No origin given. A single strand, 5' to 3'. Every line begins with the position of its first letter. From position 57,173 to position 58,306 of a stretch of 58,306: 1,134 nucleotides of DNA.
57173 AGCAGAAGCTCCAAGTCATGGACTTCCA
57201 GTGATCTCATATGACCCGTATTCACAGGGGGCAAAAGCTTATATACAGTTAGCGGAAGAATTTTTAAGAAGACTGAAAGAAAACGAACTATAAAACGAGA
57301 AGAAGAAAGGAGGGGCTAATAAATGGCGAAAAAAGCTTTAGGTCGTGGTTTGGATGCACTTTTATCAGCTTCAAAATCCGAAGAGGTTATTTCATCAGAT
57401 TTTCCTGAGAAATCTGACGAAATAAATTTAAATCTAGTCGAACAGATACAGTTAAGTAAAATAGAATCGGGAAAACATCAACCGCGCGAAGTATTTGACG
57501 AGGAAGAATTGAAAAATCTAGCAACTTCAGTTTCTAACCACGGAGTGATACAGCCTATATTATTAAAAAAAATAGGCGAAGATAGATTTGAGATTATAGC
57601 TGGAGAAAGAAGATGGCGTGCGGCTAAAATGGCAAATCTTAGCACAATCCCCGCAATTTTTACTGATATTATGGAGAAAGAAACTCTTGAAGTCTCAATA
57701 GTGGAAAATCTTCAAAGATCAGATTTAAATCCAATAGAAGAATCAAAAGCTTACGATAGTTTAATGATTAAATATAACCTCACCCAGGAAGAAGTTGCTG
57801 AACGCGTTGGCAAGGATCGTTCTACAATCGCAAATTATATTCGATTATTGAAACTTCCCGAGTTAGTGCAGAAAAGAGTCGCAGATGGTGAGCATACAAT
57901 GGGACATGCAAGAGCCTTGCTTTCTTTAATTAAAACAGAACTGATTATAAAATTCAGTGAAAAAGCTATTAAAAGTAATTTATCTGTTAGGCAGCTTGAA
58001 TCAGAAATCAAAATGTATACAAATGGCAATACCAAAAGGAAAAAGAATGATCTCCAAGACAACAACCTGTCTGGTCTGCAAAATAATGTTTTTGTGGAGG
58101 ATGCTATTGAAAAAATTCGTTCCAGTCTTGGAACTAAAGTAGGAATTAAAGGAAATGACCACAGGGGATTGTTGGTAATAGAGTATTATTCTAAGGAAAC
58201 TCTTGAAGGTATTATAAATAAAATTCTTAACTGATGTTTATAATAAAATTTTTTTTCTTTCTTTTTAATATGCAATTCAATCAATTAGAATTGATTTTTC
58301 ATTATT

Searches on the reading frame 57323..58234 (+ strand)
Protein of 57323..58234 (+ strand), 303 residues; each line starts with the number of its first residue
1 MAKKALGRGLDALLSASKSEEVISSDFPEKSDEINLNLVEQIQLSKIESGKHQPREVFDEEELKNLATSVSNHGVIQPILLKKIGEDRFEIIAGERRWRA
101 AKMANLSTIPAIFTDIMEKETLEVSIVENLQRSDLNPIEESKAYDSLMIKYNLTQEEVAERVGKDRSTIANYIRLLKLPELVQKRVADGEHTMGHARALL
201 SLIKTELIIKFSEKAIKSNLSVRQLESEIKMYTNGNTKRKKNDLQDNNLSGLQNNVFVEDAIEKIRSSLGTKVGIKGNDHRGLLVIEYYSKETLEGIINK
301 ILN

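Call 60: find_encoding_contigs(protein=window:57323-58234:+, flank=10000, max_places=3)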
Protein window:57323-58234:+ (303 aa): 22 contigs read that carry it; 3 places shown.
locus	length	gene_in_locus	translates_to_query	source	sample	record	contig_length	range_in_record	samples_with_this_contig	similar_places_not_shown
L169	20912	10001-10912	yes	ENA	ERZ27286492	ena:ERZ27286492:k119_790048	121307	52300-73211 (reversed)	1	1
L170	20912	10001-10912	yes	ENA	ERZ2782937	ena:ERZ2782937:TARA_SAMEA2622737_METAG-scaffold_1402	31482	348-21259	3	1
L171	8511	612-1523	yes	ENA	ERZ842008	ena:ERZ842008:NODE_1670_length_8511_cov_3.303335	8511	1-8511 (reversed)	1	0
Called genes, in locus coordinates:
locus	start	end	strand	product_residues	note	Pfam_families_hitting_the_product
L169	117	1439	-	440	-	PF11638:DnaA_N, PF00308:Bac_DnaA, PF01695:IstB_IS21, PF13173:AAA_14 (faint), PF08299:Bac_DnaA_C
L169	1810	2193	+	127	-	PF00825:Ribonuclease_P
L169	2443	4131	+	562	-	PF14849:YidC_periplas, PF02096:60KD_IMP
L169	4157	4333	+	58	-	-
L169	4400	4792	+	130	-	PF13462:Thioredoxin_4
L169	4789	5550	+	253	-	PF00106:adh_short, PF01370:Epimerase (weak), PF08659:KR, PF13561:adh_short_C2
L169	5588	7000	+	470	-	PF10396:TrmE_N, PF16897:MMR_HSR1_Xtn (faint), PF12631:MnmE_helical, PF00350:Dynamin_N (faint), PF01926:MMR_HSR1, PF02421:FeoB_N, PF02492:cobW (faint)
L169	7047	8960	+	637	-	PF00890:FAD_binding_2 (weak), PF01134:GIDA, PF01266:DAO (faint), PF07992:Pyr_redox_2 (faint), PF12831:FAD_oxidored, PF21680:GIDA_C_1st, PF13932:SAM_GIDA_C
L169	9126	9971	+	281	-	PF00142:Fer4_NifH, PF00448:SRP54 (faint), PF01656:CbiA, PF02374:ArsA_ATPase, PF06564:CBP_BcsQ, PF09140:MipZ, PF10609:ParA, PF13614:AAA_31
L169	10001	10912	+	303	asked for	PF02195:ParB_N, PF12844:HTH_19 (faint), PF17762:HTH_ParB, PF01381:HTH_3 (weak), PF23552:ParB_C (weak)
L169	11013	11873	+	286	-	PF00795:CN_hydrolase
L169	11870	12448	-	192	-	PF00903:Glyoxalase, PF12681:Glyoxalase_2 (faint), PF13669:Glyoxalase_4 (weak)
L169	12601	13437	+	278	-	PF02540:NAD_synthase, PF03054:tRNA_Me_trans (faint)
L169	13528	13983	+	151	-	PF00578:AhpC-TSA, PF08534:Redoxin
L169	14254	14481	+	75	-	-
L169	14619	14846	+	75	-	-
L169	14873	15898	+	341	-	-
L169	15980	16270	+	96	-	PF24696:UGSC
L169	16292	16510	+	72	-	PF24696:UGSC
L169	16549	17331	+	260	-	PF00378:ECH_1, PF16113:ECH_2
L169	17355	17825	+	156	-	PF01035:DNA_binding_1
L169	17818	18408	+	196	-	-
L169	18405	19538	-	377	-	PF00712:DNA_pol3_beta, PF02767:DNA_pol3_beta_2, PF02768:DNA_pol3_beta_3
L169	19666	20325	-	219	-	PF02463:SMC_N, PF13175:AAA_15 (faint), PF00005:ABC_tran, PF13166:AAA_13 (faint), PF13304:AAA_21 (faint)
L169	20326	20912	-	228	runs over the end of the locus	PF00528:BPD_transp_1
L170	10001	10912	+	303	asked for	PF02195:ParB_N, PF12844:HTH_19 (faint), PF17762:HTH_ParB, PF01381:HTH_3 (weak), PF23552:ParB_C (weak)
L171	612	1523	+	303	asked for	PF02195:ParB_N, PF12844:HTH_19 (faint), PF17762:HTH_ParB, PF01381:HTH_3 (weak), PF23552:ParB_C (weak)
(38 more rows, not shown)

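Call 65: search_protein_families(library=ncbifam, proteins=[L169:13528-13983:+, L169:14254-14481:+, L169:14619-14846:+, L169:14873-15898:+, L169:4400-4792:+], max_evalue=0.001)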
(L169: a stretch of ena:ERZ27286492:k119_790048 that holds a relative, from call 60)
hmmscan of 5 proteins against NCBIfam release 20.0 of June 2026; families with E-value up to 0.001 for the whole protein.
L169:13528-13983:+ (151 aa): 12 families
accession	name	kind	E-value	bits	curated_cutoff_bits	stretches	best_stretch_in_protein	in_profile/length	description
NF053650.1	PerredPrxQDein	equivalog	4.1e-44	150.1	260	1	10-150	2-141/148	thioredoxin-dependent peroxiredoxin PrxQ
NF006960.0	PRK09437.1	equivalog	1.5e-43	148.4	140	1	3-150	4-151/156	thioredoxin-dependent thiol peroxidase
NF009668.0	PRK13189.1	equivalog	1.2e-14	54.1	211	1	4-135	11-143/224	peroxiredoxin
NF009669.0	PRK13190.1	equivalog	9.8e-13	47.8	261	1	1-131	1-130/203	putative peroxiredoxin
NF009670.0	PRK13191.1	equivalog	5.1e-12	45.8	374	1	7-134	11-139/215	putative peroxiredoxin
NF040737.1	peroxi_PrxU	equivalog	1.7e-11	44.3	270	1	6-131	39-168/233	thioredoxin-dependent peroxiredoxin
NF002854.0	PRK03147.1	subfamily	1.8e-10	41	170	1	4-146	37-167/176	thiol-disulfide oxidoreductase ResA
TIGR03137.1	AhpC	equivalog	1.2e-09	38.1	272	1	27-137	29-137/187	alkyl hydroperoxide reductase subunit C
NF010122.0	PRK13599.1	equivalog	1.4e-07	31.2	456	1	22-135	25-140/220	peroxiredoxin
NF001808.0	PRK00522.1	equivalog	1.6e-05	24.3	123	1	4-107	19-122/167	thiol peroxidase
NF011576.0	PRK15000.1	subfamily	2.1e-05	24.3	301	1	29-82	34-87/200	peroxiredoxin C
NF040769.1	SelL_rel_redox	subfamily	0.00022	20.9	120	1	8-103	2-99/173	SelL-related redox protein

L169:14254-14481:+ (75 aa): 0 families

L169:14619-14846:+ (75 aa): 0 families

L169:14873-15898:+ (341 aa): 0 families

L169:4400-4792:+ (130 aa): 1 family
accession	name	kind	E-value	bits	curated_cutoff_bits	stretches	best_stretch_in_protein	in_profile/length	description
NF041057.1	Rcas_1661_fam_Se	equivalog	4.7e-10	39.4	190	1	11-119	138-246/247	Rcas_1661 family thioredoxin-like (seleno)lipoprotein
